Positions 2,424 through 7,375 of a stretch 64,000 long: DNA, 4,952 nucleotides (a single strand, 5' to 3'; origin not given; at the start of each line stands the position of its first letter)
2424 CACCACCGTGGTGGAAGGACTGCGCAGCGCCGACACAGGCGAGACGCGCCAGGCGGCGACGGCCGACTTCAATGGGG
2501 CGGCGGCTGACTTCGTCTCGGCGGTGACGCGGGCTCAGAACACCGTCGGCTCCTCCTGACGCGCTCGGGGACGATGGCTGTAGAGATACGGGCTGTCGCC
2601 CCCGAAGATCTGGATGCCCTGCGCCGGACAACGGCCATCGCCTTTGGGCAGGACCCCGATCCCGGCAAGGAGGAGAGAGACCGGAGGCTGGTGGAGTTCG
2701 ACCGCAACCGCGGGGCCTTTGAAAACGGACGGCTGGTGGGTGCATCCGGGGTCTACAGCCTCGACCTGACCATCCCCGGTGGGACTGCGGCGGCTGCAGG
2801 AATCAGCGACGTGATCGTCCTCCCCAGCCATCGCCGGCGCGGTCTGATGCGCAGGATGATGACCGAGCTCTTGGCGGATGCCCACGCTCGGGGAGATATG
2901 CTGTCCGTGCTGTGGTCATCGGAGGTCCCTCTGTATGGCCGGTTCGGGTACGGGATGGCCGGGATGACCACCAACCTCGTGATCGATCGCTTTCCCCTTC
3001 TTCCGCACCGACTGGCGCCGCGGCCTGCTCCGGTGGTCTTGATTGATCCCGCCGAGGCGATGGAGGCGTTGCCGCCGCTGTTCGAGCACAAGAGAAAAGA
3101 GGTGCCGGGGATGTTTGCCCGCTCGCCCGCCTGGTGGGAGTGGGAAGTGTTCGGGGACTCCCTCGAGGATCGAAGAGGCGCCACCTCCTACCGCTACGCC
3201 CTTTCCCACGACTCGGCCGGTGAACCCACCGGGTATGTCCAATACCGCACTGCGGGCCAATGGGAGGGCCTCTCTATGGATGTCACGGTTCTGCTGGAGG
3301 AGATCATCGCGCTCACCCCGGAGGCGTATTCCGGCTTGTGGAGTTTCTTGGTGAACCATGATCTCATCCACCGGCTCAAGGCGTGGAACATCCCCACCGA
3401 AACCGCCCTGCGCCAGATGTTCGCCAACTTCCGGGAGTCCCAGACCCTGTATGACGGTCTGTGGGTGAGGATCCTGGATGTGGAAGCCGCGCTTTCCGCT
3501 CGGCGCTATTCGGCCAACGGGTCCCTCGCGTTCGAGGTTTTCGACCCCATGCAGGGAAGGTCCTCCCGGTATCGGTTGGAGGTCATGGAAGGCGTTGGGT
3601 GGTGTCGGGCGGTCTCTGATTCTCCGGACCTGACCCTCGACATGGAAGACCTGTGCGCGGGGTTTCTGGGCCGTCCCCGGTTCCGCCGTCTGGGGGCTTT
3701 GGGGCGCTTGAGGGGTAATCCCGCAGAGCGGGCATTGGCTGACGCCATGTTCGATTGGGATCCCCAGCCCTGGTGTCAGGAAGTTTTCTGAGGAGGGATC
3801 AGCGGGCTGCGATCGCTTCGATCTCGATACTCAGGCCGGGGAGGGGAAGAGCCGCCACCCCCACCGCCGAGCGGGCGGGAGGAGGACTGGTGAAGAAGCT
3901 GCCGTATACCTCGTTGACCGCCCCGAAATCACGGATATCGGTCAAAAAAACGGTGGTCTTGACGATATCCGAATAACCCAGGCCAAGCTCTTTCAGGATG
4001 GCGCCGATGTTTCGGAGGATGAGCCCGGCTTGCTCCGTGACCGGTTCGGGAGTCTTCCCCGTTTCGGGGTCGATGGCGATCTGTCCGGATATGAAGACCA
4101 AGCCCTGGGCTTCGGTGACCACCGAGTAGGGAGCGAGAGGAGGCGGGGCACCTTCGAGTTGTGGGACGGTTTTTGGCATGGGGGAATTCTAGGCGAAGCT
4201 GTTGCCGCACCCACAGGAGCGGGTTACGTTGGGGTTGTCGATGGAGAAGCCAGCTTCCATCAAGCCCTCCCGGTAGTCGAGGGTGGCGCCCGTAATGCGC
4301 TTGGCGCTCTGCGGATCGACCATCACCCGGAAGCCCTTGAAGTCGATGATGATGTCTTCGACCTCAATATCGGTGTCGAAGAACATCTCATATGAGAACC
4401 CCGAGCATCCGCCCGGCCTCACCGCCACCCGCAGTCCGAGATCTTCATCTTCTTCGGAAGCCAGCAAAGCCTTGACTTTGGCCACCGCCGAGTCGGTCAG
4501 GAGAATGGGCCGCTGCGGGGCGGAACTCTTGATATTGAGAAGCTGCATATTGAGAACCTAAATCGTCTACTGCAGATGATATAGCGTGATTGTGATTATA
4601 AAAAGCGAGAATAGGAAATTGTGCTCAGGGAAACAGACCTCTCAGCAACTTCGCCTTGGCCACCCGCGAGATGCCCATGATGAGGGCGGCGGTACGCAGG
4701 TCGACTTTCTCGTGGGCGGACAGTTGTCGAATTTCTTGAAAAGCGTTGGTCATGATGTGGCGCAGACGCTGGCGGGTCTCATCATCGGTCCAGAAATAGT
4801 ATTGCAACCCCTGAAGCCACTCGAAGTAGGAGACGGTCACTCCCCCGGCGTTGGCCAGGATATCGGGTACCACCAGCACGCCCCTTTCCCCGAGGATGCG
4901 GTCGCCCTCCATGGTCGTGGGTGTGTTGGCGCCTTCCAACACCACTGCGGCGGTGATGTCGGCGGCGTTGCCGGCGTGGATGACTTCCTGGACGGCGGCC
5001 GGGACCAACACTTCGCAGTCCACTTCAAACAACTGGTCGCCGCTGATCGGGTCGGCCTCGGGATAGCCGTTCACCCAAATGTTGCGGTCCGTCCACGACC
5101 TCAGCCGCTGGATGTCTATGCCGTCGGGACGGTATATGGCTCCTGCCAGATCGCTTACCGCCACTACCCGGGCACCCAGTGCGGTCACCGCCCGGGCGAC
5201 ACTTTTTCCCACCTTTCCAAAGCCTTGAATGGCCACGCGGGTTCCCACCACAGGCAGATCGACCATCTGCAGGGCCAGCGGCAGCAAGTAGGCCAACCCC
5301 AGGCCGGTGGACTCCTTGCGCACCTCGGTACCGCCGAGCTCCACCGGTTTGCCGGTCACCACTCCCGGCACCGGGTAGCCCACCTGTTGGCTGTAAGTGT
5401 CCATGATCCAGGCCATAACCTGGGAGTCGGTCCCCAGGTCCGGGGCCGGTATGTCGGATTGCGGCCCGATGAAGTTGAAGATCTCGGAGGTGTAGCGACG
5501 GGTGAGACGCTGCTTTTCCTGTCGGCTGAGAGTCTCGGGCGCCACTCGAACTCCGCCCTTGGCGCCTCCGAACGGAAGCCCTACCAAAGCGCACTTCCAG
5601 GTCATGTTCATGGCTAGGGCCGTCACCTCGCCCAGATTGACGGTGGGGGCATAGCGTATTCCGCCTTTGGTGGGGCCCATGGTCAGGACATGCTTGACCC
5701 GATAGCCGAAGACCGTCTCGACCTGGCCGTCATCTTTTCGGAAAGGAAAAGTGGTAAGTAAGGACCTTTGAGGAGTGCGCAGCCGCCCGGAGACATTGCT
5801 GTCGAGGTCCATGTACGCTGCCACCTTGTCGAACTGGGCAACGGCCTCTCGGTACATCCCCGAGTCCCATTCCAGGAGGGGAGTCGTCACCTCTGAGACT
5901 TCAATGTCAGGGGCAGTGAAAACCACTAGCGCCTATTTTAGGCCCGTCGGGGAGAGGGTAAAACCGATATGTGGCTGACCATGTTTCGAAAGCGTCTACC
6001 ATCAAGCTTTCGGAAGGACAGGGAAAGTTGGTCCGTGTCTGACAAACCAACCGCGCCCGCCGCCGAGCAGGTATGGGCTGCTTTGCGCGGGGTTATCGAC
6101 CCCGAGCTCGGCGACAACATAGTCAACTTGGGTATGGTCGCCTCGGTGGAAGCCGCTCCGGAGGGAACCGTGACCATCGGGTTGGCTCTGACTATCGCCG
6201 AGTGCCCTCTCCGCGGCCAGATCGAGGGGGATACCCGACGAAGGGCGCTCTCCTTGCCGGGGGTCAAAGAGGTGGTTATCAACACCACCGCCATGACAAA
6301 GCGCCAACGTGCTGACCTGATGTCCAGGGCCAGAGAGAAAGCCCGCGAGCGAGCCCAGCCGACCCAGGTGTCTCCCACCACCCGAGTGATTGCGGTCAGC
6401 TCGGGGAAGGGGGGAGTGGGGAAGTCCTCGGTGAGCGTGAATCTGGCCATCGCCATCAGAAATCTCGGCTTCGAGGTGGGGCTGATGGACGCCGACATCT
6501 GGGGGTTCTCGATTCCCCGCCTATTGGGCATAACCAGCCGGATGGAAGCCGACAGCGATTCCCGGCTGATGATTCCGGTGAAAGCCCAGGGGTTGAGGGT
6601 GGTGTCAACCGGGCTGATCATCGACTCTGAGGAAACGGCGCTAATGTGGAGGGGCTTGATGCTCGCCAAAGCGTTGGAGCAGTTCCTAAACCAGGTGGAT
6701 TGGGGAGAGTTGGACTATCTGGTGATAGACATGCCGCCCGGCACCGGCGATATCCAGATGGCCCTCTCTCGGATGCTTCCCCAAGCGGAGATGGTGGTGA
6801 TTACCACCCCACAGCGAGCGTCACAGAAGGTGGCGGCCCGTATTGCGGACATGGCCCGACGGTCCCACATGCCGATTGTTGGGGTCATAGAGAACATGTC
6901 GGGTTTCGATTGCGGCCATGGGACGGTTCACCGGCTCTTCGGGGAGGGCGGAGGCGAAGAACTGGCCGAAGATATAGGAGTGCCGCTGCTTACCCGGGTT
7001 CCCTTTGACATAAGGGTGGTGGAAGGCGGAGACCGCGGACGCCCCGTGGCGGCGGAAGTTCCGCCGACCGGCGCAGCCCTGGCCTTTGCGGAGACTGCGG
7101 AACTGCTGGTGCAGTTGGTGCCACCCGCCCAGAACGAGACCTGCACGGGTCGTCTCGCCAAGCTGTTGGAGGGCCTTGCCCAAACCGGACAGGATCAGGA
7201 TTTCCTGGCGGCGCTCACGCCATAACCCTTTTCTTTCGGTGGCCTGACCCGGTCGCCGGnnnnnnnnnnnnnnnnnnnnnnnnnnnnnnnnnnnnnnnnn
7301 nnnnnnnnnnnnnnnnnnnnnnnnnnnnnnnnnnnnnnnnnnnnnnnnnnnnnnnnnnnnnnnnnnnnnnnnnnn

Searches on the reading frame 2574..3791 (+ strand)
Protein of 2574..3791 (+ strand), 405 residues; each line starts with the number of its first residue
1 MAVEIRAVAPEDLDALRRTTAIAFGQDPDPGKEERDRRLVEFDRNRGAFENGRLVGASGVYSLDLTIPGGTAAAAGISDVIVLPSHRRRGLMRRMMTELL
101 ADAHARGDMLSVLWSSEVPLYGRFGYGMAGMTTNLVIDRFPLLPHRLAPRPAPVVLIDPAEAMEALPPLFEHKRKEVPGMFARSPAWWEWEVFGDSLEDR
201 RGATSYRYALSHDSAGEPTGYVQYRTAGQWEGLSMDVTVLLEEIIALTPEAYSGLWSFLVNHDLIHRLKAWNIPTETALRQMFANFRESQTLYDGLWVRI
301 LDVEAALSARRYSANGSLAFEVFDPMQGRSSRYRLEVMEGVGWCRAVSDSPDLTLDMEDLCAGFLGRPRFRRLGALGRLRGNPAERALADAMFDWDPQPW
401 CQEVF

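Call 29: search_protein_families(library=pfam, proteins=[window:2574-3791:+], max_evalue=0.001)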
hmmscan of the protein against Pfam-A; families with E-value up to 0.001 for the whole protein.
window:2574-3791:+ (405 aa): 5 families
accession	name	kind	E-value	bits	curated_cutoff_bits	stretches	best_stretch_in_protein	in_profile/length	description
PF13527.13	Acetyltransf_9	-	1.9e-33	115.6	25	1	4-128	1-126/127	Acetyltransferase (GNAT) domain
PF17668.7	Acetyltransf_17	-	2.4e-21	76.9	25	1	179-300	1-114/114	Acetyltransferase (GNAT) domain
PF13530.11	SCP2_2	-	4.6e-16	59.7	23.2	1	303-401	1-104/105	Sterol carrier protein domain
PF00583.31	Acetyltransf_1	-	1.4e-08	35.4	20.7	1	41-108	31-93/116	Acetyltransferase (GNAT) family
PF13508.13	Acetyltransf_7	-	2.9e-06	28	27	1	49-126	9-82/84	Acetyltransferase (GNAT) domain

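Call 78: find_encoding_contigs(protein=window:2574-3791:+, flank=10000, max_places=1)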
Protein window:2574-3791:+ (405 aa): 2 contigs read that carry it; 1 place shown.
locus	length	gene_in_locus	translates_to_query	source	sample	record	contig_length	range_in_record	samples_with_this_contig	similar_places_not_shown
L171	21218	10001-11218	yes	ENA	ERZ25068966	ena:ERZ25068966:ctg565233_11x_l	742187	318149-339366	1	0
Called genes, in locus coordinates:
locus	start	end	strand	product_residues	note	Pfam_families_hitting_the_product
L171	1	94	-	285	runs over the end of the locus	PF09754:PAC2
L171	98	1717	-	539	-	PF01425:Amidase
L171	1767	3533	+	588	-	PF03485:Arg_tRNA_synt_N, PF00750:tRNA-synt_1d, PF05746:DALR_1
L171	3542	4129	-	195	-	-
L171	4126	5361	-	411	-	PF00037:Fer4 (faint), PF12797:Fer4_2 (faint), PF12837:Fer4_6 (faint), PF13183:Fer4_8, PF12838:Fer4_7, PF13484:Fer4_16 (weak), PF13534:Fer4_17, PF02754:CCG, +2 more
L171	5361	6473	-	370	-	PF01565:FAD_binding_4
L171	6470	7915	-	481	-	PF01565:FAD_binding_4, PF02913:FAD-oxidase_C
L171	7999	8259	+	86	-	PF08712:Nfu_N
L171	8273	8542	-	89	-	-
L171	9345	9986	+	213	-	-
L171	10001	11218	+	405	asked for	PF00583:Acetyltransf_1, PF13527:Acetyltransf_9, PF13508:Acetyltransf_7 (weak), PF17668:Acetyltransf_17, PF13530:SCP2_2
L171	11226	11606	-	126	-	PF01042:Ribonuc_L-PSP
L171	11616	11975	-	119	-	PF01521:Fe-S_biosyn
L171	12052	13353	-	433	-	PF02812:ELFV_dehydrog_N, PF00208:ELFV_dehydrog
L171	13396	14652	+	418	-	PF01883:FeS_assembly_P, PF01656:CbiA, PF09140:MipZ (weak), PF10609:ParA, PF13614:AAA_31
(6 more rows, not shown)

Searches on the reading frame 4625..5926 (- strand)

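Call 29: search_protein_families(library=pfam, proteins=[window:4625-5926:-], max_evalue=0.001)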
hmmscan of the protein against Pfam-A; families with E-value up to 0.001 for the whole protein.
window:4625-5926:- (433 aa): 3 families
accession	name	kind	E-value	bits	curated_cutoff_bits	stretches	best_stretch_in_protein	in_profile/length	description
PF00208.27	ELFV_dehydrog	-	1.2e-73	248.2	23.4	1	198-430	1-241/241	Glutamate/Leucine/Phenylalanine/Valine dehydrogenase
PF02812.23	ELFV_dehydrog_N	-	1.9e-51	173.6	25.3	1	52-179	1-128/129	Glu/Leu/Phe/Val dehydrogenase, dimerisation domain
PF02826.25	2-Hacid_dh_C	-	0.0007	19.5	25.1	0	226-259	34-67/178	D-isomer specific 2-hydroxyacid dehydrogenase, NAD binding domain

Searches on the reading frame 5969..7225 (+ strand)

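Call 29: search_protein_families(library=pfam, proteins=[window:5969-7225:+], max_evalue=0.001)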
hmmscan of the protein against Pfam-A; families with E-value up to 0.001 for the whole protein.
window:5969-7225:+ (418 aa): 6 families
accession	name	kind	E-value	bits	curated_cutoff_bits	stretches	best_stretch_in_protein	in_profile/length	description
PF10609.15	ParA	-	4.1e-85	285.6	27.1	1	138-378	3-243/246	NUBPL iron-transfer P-loop NTPase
PF01883.24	FeS_assembly_P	-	4.9e-16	59.2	23.5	1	33-102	2-71/73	Iron-sulfur cluster assembly protein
PF13614.12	AAA_31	-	9.4e-10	39.1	27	1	138-280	1-147/177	AAA domain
PF01656.29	CbiA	-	9.4e-10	39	25.4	1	141-360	1-125/125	CobQ/CobB/MinD/ParA nucleotide binding domain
PF09140.17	MipZ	-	4.9e-08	33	20.7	1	140-261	2-112/262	ATPase MipZ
PF02374.21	ArsA_ATPase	-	5.5e-05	23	24.3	0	140-170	3-32/305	Anion-transporting ATPase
